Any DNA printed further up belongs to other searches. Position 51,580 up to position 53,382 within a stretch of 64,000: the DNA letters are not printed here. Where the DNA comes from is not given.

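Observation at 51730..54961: Low-GC two-gene defence-like islet: MTase-nuclease fusion divergent from a TPR-HEPN protein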

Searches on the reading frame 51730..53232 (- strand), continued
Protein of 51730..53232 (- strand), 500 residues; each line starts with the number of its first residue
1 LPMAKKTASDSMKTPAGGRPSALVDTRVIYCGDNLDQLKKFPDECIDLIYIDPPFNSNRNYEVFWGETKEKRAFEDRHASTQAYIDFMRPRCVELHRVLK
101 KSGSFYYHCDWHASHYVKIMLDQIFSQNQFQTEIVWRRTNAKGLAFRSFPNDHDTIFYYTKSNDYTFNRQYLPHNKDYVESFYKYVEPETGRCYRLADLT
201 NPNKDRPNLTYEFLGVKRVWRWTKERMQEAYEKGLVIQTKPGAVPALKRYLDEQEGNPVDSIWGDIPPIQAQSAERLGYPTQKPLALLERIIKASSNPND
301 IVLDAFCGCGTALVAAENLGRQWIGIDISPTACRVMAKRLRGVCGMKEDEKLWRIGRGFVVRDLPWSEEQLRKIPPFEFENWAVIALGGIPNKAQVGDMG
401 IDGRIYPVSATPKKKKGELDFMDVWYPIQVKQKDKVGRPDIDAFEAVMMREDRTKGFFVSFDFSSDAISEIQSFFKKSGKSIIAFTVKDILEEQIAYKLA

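Call 31: search_solved_structures(query=window:51733-53232:-, max_evalue=0.01, show_alignments=1)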
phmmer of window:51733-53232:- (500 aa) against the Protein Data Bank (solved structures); distinct sequences matched with E-value up to 0.01: 15.
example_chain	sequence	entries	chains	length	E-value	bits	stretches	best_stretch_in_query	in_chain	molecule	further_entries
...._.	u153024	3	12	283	2.9e-27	98.6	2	257-342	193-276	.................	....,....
9c3u_A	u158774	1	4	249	9.1e-26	93.7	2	257-341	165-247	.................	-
6pbd_A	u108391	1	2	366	1.3e-23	86.6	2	28-180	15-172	Modification methylase CcrMI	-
1g60_A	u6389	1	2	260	3.5e-19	71.9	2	275-329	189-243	Adenine-specific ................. MboIIA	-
1nw8_A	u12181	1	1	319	1.2e-16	63.6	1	257-340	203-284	MODIFICATION METHYLASE RSRI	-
1eg2_A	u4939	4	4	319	1.4e-16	63.4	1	257-340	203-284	MODIFICATION METHYLASE RSRI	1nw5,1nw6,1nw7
5hek_A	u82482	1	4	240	6.3e-13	51.3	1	273-340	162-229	Adenine specific DNA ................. (DpnA)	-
5hfj_A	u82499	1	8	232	6.5e-13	51.3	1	273-340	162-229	Adenine specific DNA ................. (DpnA)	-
8s9m_A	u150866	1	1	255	1.6e-12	50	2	275-340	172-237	DNA cytosine-N4 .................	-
8s9n_A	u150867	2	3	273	1.8e-12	49.8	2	276-340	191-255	DNA cytosine-N4 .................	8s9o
2zie_A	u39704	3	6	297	4.5e-11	45.2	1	261-340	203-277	Putative modification methylase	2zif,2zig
6k0w_B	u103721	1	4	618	2.8e-10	42.6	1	81-320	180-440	Adenine specific DNA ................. (Mod)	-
1boo_A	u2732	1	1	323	1.1e-09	40.7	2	278-338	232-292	PROTEIN (N-4 CYTOSINE-SPECIFIC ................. PVU II)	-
4zcf_A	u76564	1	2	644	1.1e-08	37.3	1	28-166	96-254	Restriction endonuclease EcoP15I, modification subunit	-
7dsu_A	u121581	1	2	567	3.2e-08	35.8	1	28-132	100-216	Mbo45V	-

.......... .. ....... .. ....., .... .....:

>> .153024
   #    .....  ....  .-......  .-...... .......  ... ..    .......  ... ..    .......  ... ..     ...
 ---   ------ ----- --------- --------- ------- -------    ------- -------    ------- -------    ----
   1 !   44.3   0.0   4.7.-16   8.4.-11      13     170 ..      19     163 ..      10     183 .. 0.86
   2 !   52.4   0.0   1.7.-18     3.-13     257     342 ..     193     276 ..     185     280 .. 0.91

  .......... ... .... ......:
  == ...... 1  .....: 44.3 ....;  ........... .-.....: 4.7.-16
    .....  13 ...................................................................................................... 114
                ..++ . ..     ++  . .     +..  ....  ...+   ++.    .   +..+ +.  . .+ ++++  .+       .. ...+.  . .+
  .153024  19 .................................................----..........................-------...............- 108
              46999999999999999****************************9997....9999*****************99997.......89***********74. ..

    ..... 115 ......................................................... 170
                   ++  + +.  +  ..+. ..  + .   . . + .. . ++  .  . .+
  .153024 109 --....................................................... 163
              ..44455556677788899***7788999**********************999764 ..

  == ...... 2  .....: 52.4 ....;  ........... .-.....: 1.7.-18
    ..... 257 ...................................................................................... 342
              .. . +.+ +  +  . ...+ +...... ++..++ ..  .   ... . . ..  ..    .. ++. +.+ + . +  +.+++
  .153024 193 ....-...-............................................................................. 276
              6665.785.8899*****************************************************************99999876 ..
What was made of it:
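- Closest known: Type III Mod subunits and CcrM-like beta-class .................s. Same: The best PDB sequence matches are beta-class methylases: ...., CcrM 6pbd, M.MboIIA and M.RsrI, with EcoP15I Mod more weakly (call 31).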

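Call 55: search_protein_families(library=pfam, alignment_id=A4, max_evalue=0.0001)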
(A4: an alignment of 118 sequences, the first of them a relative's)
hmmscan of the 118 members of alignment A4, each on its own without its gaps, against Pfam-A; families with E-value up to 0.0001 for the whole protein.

A. member 1, L087:5485-9357:- (1291 aa): 1 family
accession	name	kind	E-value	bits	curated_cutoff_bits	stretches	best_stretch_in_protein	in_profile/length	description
PF03793.24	PASTA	-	9.5e-92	301.4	23.2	8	519-581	2-63/64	PASTA domain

B. families by the number of members that match (of 118 scanned): 92 families (the first 25 are shown)
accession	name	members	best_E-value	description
PF18755.6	RAMA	3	1.2e-14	Restriction Enzyme Adenine Methylase Associated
PF01541.30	GIY-YIG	3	1.7e-06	GIY-YIG catalytic domain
PF00990.26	GGDEF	2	3.4e-45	Diguanylate cyclase, GGDEF domain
PF13676.11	TIR_2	2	4.2e-28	TIR domain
PF20247.3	DUF6602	2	1.4e-25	Domain of unknown function (DUF6602)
PF00072.30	Response_reg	2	2.7e-23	Response regulator receiver domain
PF18862.6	ApeA_NTD1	2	4.7e-23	ApeA N-terminal domain 1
PF13638.12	PIN_4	2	1.8e-15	PIN domain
PF01582.25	TIR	2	2e-13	TIR domain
PF01590.32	GAF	2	9.8e-13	GAF domain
PF13185.12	GAF_2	2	1.6e-11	GAF domain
PF13492.12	GAF_3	2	1.2e-06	GAF domain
PF11149.13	DUF2924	2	5.7e-05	Protein of unknown function (DUF2924)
PF22335.1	Cas10-Cmr2_palm2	2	9e-05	Cas10/Cmr2, second palm domain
PF02867.20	Ribonuc_red_lgC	1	8.5e-135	Ribonucleotide reductase, barrel domain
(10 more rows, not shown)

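Call 57: search_protein_families(library=pfam, proteins=[L112:1850-3001:+, L114:2266-3033:+, L118:2785-3819:+, L123:1503-2423:+, L124:3041-4051:+, L125:11509-12084:+, L134:1784-3361:+, L135:2450-3268:+, L152:3302-4207:+, L166:7637-8413:+], max_evalue=0.01)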
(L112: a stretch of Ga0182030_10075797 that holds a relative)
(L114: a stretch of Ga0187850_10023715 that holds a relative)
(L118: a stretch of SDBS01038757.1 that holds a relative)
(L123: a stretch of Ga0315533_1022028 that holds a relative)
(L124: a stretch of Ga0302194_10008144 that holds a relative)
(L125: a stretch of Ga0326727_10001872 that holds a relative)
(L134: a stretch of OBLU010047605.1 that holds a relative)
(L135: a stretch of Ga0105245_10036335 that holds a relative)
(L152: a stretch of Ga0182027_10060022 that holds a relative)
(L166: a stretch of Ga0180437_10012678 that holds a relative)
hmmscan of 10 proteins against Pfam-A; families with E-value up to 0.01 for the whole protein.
L112:1850-3001:+ (384 aa): 0 families

L114:2266-3033:+ (256 aa): 0 families

L118:2785-3819:+ (345 aa): 1 family
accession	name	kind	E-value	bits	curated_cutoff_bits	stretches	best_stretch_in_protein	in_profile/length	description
PF20247.3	DUF6602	-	1.4e-25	89.6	27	1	62-157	7-102/104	Domain of unknown function (DUF6602)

L123:1503-2423:+ (307 aa): 2 families
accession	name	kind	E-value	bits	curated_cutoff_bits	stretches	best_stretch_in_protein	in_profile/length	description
PF13676.11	TIR_2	-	4.2e-28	98.7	28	1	8-120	1-112/122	TIR domain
PF01582.25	TIR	-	2.9e-06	27.6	21.3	1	13-74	11-72/179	TIR domain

L124:3041-4051:+ (337 aa): 1 family
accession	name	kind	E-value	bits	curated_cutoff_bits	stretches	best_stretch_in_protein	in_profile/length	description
PF14337.13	Abi_alpha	-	1.7e-20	74.3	29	1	54-225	10-196/196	Abortive infection alpha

L125:11509-12084:+ (192 aa): 0 families

L134:1784-3361:+ (526 aa): 2 families
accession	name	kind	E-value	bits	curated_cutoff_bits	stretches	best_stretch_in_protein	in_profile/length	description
PF18739.6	HEPN_Apea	-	2.5e-26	93.2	24.4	1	319-450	3-132/136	Apea-like HEPN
PF18862.6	ApeA_NTD1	-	4.6e-18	66.1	25.5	1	7-287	2-271/271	ApeA N-terminal domain 1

L135:2450-3268:+ (273 aa): 0 families

L152:3302-4207:+ (302 aa): 0 families

L166:7637-8413:+ (259 aa): 1 family
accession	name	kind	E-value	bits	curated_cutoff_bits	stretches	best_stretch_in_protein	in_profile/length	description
PF13392.12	HNH_3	-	0.00042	20.3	24.8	1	51-70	20-39/46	HNH endonuclease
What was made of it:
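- Neighbours of the fusion include TIR, Abi_alpha, ApeA-HEPN, PIN and RAMA genes (calls 55, 57).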

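Call 73: find_related_loci(query=window:51733-53232:-, collection=viral_contigs, flank=5000)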
Query window:51733-53232:- (500 aa) in viral_contigs; peptide patterns used: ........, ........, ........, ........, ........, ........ (x = any residue, [..] = any of these).
22 stretches matched a pattern; 22 encode a relative of the query (tblastn E <= 1e-3); 22 distinct loci.
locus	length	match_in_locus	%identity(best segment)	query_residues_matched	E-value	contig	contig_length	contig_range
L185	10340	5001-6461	70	18-500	0e+0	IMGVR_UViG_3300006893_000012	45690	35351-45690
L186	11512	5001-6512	67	18-500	0e+0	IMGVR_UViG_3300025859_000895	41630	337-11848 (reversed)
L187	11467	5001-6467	68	19-500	0e+0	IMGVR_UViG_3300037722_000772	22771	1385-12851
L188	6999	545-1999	65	22-498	0e+0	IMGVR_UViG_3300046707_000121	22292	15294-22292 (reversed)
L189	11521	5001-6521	63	6-494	0e+0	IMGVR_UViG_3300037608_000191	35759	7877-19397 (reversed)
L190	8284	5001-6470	66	19-500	0e+0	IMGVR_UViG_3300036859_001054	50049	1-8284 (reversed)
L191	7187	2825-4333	64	4-500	0e+0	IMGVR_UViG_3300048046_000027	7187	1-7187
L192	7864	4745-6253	64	4-500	0e+0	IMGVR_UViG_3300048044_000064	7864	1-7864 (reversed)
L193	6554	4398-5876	65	17-500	0e+0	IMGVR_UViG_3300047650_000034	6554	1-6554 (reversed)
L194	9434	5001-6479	65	17-500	0e+0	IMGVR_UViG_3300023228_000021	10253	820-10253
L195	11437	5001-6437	65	21-500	0e+0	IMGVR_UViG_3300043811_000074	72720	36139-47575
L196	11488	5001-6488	65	19-500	0e+0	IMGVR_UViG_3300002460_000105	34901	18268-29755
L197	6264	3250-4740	63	11-500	0e+0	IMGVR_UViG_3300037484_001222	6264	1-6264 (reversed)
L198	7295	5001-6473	68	19-500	0e+0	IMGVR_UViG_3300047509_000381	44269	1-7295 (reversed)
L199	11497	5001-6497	60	19-500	0e+0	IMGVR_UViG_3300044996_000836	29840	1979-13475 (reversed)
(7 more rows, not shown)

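Call 78: search_dna_similar(query=window:51733-53232:-, collection=plasmids, mode=protein, max_rows=12)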
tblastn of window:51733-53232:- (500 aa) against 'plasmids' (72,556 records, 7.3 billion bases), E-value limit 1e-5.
Records with a match: 2173; places in all: 2211; records where one place covers at least 80% of the query: 9.
Best place of each record, by identity: <60% 2173.
By first word of the organism name: Escherichia 1131; Salmonella 208; Burkholderia 121; Shigella 69; Klebsiella 61; Acinetobacter 55; Aeromonas 36; Enterococcus 30; Pantoea 28; Enterobacter 23; and 149 more.
By predicted mobility (MOB-suite, as given by PLSDB): conjugative 1448; non-mobilizable 437; mobilizable 288.
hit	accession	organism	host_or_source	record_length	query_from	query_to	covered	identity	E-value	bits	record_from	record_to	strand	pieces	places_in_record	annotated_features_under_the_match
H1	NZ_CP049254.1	Microbacterium amylolyticum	cell culture,soil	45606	24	403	76%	44.3%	1e-106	356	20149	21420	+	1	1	DNA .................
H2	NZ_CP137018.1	Sinorhizobium fredii GR64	Phaseolus vulgaris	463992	25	474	87%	37.3%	1e-72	301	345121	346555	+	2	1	site-specific DNA-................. | DNA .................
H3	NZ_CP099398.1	Rhizobium sp. Pop5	Phaseolus vulgaris,Cell culture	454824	29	491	93%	34.0%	8e-73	258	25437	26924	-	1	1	DNA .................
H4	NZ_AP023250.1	Mesorhizobium sp. 131-2-5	Lotus japonicus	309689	29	474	89%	33.5%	6e-69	247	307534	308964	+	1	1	site-specific DNA-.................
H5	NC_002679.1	Mesorhizobium japonicum MAFF 303099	-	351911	29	474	89%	33.5%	6e-69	247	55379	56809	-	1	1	site-specific DNA-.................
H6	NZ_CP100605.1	Bradyrhizobium sp. Ash2021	-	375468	29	491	93%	31.9%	3e-56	210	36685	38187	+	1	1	DNA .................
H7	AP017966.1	Candidatus Megaera polyxenophila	-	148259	28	494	93%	30.4%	8e-56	208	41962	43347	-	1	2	adenine specific DNA methylase Mod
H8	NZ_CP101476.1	Cellulosimicrobium cellulans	water,poultry farm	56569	29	403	75%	37.1%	3e-76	268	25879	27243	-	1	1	DNA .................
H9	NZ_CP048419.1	Sphingomonas insulae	Cell,soil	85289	16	340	65%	41.0%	2e-73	260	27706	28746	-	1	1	site-specific DNA-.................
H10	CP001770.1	Spirosoma linguale DSM 74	-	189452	29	340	62%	41.0%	1e-65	237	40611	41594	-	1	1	DNA methylase N-4/N-6 domain protein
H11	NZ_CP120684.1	Tunicatimonas pelagia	animal_env,cell culture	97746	29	344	63%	38.9%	3e-66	239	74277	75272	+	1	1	site-specific DNA-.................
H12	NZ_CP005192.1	Sphingobium sp. MI1205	-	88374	26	340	63%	37.8%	4e-59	218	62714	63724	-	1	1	site-specific DNA-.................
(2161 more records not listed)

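Call 80: get_annotated_region(hit=H5, flank=5000)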
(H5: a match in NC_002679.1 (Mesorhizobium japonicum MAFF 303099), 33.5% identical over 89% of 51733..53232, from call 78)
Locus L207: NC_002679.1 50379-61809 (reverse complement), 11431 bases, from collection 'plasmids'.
description: Mesorhizobium japonicum MAFF 303099 plasmid pMLa, complete sequence
organism: Mesorhizobium japonicum MAFF 303099 (NCBI taxid 266835)
taxonomy: Bacteria; Pseudomonadota; Alphaproteobacteria; Hyphomicrobiales; Phyllobacteriaceae; Mesorhizobium; Mesorhizobium japonicum; Mesorhizobium japonicum MAFF 303099
host: -; source: -; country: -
typing (MOB-suite, as given by PLSDB): conjugative; relaxase MOBP,MOBP; mating-pair formation MPF_T
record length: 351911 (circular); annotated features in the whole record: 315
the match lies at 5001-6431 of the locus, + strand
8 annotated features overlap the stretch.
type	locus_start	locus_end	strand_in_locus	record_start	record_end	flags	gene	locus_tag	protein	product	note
CDS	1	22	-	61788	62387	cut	-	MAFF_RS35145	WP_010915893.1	hypothetical protein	-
CDS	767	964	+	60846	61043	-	-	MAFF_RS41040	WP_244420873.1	hypothetical protein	-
CDS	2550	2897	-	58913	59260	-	-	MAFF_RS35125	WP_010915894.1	hypothetical protein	-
CDS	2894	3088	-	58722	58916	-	-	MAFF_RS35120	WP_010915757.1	hypothetical protein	-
CDS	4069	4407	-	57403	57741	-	-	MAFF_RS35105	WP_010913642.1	hypothetical protein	-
CDS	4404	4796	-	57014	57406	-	-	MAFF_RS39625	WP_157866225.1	hypothetical protein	-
CDS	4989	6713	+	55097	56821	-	-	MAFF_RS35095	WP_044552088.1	site-specific DNA-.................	GO:0006306 - DNA methylation [Evidence IEA]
CDS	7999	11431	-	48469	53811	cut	-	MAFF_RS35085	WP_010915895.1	type I polyketide synthase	-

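Call 94: search_protein_families(library=phrogs, proteins=[window:51733-53232:-], max_evalue=0.001)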
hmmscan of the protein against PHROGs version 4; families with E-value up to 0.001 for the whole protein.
window:51733-53232:- (500 aa): 12 families
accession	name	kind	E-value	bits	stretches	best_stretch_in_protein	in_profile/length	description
phrog_67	-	other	1.4e-70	240.3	1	29-410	126-394/743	DNA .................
phrog_498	-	other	4.1e-25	89.4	1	29-347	203-427/633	DNA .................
phrog_3008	-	other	2.8e-18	67.1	1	279-341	150-212/244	DNA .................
phrog_18293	-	other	1.1e-13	52.1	1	275-341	42-108/119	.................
phrog_23148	-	unknown function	7.6e-13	49.8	1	279-345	85-151/165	-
phrog_6952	-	other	5.1e-11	43.8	1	279-329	114-164/181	DNA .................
phrog_6025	-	other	1.8e-10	41.7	1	29-140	14-112/192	DNA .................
phrog_23085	-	unknown function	2.6e-10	41.1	1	275-340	40-105/138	-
phrog_18146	-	other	1.2e-06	28.8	1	279-332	49-103/452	DNA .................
phrog_116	-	other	0.00033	20.1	0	301-339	209-248/779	DNA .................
phrog_8769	-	other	0.00066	20.5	0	296-331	9-44/71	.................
phrog_10183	-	other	0.001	18.4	0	293-340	110-157/889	DNA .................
